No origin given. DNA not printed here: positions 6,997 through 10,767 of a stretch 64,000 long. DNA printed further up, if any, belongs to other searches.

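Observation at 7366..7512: FS0 iron-sulfur motif of the alpha subunit is Cys-x3-Asp-x3-Cys...Cys, with Asp in place of a conserved Cys and Cys in place of the NarG His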

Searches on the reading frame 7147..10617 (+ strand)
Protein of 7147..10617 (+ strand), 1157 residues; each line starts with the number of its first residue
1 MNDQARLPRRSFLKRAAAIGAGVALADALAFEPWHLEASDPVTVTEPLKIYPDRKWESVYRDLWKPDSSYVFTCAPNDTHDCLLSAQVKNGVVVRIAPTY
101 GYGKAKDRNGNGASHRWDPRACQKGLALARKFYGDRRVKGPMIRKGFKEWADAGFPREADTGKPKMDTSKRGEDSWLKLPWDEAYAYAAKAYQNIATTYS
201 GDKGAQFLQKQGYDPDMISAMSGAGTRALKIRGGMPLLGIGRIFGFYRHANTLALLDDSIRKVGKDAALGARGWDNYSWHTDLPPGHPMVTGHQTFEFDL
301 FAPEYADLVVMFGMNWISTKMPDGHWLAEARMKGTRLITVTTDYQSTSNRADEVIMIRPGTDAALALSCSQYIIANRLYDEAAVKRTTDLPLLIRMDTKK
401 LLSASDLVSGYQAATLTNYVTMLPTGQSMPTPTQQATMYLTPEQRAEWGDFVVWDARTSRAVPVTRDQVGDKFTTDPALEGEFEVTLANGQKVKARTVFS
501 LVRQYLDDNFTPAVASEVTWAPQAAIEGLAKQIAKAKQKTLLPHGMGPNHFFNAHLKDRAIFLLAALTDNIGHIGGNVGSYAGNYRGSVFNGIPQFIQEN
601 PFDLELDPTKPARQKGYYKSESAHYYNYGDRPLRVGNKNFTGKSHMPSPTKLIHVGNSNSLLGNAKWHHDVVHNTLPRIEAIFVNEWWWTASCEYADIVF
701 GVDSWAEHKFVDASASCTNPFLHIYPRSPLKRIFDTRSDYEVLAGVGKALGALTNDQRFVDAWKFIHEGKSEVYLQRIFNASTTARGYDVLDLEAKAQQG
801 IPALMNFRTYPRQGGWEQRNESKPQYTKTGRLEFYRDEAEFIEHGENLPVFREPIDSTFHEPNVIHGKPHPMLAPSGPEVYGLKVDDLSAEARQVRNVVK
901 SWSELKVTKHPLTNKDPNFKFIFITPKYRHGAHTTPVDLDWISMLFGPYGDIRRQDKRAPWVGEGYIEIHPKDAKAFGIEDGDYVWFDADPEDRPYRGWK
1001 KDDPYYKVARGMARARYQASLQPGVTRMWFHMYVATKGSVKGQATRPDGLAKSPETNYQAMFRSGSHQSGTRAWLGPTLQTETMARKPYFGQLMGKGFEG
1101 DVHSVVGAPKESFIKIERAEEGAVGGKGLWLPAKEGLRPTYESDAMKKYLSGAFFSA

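Call 7: search_solved_structures(query=window:7147-10617:+, show_alignments=3)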
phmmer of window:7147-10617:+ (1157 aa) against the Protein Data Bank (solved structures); distinct sequences matched with E-value up to 0.001: 33.
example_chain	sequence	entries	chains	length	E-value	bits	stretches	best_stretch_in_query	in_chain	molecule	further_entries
7b04_B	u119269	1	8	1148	7.3e-273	911.5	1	6-1154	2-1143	Nitrite oxidoreductase subunit A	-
4ydd_A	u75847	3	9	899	2e-49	171.5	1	269-859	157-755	DMSO reductase family type II enzyme, molybdopterin subunit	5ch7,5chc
5e7o_A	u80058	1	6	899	6.1e-49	169.9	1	269-859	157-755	DMSO reductase family type II enzyme, molybdopterin subunit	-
2ivf_A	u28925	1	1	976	1.1e-39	139.2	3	306-410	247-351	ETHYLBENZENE DEHYDROGENASE ALPHA-SUBUNIT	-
3ir5_A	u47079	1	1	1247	3.2e-31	111.2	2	273-399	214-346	Respiratory nitrate reductase 1 alpha chain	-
3ir6_A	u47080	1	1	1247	8.7e-30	106.4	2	273-399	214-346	Respiratory nitrate reductase 1 alpha chain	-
3egw_A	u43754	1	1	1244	1.2e-29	106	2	273-399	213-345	Respiratory nitrate reductase 1 alpha chain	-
1r27_A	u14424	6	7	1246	1.3e-29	105.8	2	273-399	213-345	Respiratory nitrate reductase 1 alpha chain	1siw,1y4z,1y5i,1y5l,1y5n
1q16_A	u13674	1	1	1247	1.4e-29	105.8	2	273-399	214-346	Respiratory nitrate reductase 1 alpha chain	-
3ir7_A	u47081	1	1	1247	2.5e-29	104.9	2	273-399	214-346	Respiratory nitrate reductase 1 alpha chain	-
9t1s_L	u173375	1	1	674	2.1e-10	42.2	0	304-388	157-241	formate dehydrogenase (coenzyme F420)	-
7l5i_A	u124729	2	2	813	1.2e-09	39.7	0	515-845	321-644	Trimethylamine-N-oxide reductase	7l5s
1aa6_A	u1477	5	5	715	1.9e-09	39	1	506-753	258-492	FORMATE DEHYDROGENASE H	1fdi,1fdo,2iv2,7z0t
1eu1_A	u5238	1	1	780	4.4e-08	34.6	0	515-752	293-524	DIMETHYL SULFOXIDE REDUCTASE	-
7bkb_D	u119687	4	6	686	2.1e-06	29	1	305-384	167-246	Formate dehydrogenase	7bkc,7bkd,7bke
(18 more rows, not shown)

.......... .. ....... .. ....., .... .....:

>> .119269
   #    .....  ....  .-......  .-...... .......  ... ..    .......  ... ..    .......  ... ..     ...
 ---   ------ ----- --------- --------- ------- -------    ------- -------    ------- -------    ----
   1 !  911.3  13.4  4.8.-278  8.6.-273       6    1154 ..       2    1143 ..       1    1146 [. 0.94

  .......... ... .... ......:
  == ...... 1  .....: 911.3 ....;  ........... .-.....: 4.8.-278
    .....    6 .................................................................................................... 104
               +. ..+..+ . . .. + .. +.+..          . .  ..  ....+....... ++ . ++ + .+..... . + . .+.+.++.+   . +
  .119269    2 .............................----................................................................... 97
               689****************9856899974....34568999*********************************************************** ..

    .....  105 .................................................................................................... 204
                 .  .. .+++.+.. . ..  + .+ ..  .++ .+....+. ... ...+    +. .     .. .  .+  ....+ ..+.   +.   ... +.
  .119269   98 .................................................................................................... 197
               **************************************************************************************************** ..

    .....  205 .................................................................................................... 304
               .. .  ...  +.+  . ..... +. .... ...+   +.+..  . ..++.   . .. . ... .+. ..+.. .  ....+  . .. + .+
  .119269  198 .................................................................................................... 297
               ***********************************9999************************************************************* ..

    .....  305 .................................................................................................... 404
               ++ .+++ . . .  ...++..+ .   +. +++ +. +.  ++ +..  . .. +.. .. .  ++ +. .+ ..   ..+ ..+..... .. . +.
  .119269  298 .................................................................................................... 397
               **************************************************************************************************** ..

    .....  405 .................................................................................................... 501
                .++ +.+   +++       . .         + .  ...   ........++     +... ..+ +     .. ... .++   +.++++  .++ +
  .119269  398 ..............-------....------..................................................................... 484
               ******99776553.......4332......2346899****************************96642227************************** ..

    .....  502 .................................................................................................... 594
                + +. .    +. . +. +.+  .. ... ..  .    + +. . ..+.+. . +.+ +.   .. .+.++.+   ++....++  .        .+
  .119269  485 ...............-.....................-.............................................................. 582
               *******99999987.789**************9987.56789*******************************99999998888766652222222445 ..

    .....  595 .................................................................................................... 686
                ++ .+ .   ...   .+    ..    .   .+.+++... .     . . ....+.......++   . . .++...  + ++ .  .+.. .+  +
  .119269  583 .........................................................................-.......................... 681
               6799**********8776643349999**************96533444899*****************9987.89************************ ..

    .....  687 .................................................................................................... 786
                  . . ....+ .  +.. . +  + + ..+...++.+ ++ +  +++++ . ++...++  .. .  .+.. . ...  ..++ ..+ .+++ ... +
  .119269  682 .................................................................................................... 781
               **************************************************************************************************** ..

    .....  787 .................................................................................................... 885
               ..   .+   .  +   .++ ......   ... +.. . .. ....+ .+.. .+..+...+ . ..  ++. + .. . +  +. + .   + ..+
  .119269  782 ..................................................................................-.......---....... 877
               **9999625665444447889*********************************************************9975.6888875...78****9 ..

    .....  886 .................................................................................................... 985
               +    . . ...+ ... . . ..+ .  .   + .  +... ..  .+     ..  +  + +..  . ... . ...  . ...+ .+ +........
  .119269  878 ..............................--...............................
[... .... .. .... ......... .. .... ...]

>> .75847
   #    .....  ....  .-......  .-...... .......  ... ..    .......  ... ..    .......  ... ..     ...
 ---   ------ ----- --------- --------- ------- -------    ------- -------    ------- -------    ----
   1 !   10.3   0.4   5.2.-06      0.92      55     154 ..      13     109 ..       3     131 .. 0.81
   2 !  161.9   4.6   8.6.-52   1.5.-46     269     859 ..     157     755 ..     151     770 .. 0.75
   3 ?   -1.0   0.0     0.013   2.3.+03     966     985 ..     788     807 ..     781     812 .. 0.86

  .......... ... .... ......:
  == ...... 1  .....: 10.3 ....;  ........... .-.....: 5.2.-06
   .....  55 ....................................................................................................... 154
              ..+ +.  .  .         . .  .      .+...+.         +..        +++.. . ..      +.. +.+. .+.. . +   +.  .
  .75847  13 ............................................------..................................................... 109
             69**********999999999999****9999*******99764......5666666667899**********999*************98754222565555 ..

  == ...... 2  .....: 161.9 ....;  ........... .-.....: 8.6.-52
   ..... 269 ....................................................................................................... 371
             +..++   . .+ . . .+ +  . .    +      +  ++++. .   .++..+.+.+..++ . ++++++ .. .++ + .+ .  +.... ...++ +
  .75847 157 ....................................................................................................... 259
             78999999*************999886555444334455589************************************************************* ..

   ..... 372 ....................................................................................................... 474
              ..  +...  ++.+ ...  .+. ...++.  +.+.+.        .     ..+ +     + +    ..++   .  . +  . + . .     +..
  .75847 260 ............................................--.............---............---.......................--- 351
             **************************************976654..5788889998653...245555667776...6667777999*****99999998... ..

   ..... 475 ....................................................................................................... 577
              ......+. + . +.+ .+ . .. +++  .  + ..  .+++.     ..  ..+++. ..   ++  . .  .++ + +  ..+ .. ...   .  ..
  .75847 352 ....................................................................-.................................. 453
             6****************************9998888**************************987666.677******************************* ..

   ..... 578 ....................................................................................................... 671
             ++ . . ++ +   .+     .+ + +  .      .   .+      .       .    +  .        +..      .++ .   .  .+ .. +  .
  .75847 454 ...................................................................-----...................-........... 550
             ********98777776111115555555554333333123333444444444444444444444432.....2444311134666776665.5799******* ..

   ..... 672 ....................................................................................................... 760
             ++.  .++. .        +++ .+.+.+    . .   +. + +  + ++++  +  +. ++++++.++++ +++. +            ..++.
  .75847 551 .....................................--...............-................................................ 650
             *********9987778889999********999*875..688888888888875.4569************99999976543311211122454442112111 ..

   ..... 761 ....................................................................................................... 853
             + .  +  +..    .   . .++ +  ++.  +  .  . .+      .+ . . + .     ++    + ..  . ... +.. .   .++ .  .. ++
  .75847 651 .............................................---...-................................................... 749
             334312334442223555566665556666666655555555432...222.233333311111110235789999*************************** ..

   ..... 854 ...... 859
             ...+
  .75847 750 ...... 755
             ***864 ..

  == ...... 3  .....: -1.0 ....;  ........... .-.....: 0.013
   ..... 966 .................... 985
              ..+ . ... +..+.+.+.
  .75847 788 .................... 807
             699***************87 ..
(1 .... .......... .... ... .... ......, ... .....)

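Call 8: search_protein_families(library=pfam, proteins=[window:7147-10617:+])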
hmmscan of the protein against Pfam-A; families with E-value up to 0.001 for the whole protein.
window:7147-10617:+ (1157 aa): 2 families
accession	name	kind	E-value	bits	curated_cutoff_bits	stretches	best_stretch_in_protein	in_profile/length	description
PF00384.28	Molybdopterin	-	1.1e-18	67.8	24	2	274-744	72-348/353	Molybdopterin oxidoreductase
PF01568.27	Molydop_binding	-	7.1e-05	23.3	26.8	1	965-986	30-51/110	Molydopterin dinucleotide binding domain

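Call 9: search_protein_families(library=ncbifam, proteins=[window:7147-10617:+])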
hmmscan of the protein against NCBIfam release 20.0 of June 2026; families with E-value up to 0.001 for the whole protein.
window:7147-10617:+ (1157 aa): 16 families
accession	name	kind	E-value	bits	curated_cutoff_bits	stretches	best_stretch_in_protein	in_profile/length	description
TIGR03479.1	DMSO_red_II_alp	subfamily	1.6e-89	301.2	984.75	2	269-752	188-645/913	molybdopterin-dependent oxidoreductase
NF042978.1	EthbenzDh_ebdA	equivalog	1.3e-46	158.9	2000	3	306-410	247-351/977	ethylbenzene dehydrogenase subunit alpha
TIGR01580.1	narG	equivalog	3.8e-38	130.8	1084.15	2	275-400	215-346/1235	nitrate reductase subunit alpha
TIGR02166.1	dmsA_ynfE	subfamily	2.8e-34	118.3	777.7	2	511-836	332-634/794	DMSO/selenate family reductase complex A subunit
TIGR01591.1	Fdh-alpha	equivalog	2.5e-28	98.6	666.25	2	304-387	154-237/672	formate dehydrogenase subunit alpha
NF011566.1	PRK14990.1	exception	6.5e-26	90.6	1600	2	511-801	352-618/814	dimethylsulfoxide reductase subunit A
TIGR00509.1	bisC_fam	subfamily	3.7e-24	85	1017.55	1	512-840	280-596/772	molybdopterin guanine dinucleotide-containing S/N-oxide reductase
NF041884.1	selenate_YnfF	exception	5.5e-24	84.1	1650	2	511-795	332-594/798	selenate/tellurate reductase subunit YnfF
NF041885.1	selenate_YnfE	exception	1.1e-23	83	1675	2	510-802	338-608/805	selenate/tellurate reductase subunit YnfE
NF012032.0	PRK15488.1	equivalog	9e-17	60.3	694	1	306-388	197-281/759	thiosulfate reductase PhsA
TIGR02164.1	torA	equivalog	9.3e-13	47.2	1465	1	511-758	328-572/824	trimethylamine-N-oxide reductase TorA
NF041513.1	formate_DH_Act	exception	1.3e-12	46.4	1400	1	304-583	211-474/1067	formate dehydrogenase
NF011682.0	PRK15102.1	equivalog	3.8e-12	45.1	909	1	511-761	332-579/829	trimethylamine-N-oxide reductase TorA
TIGR01553.1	formate-DH-alph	equivalog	7.8e-10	37.1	814.2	1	306-412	222-325/1009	formate dehydrogenase-N subunit alpha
NF011567.1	PRK14991.1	equivalog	1.3e-08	33.1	1750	1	345-587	328-545/1022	tetrathionate reductase subunit TtrA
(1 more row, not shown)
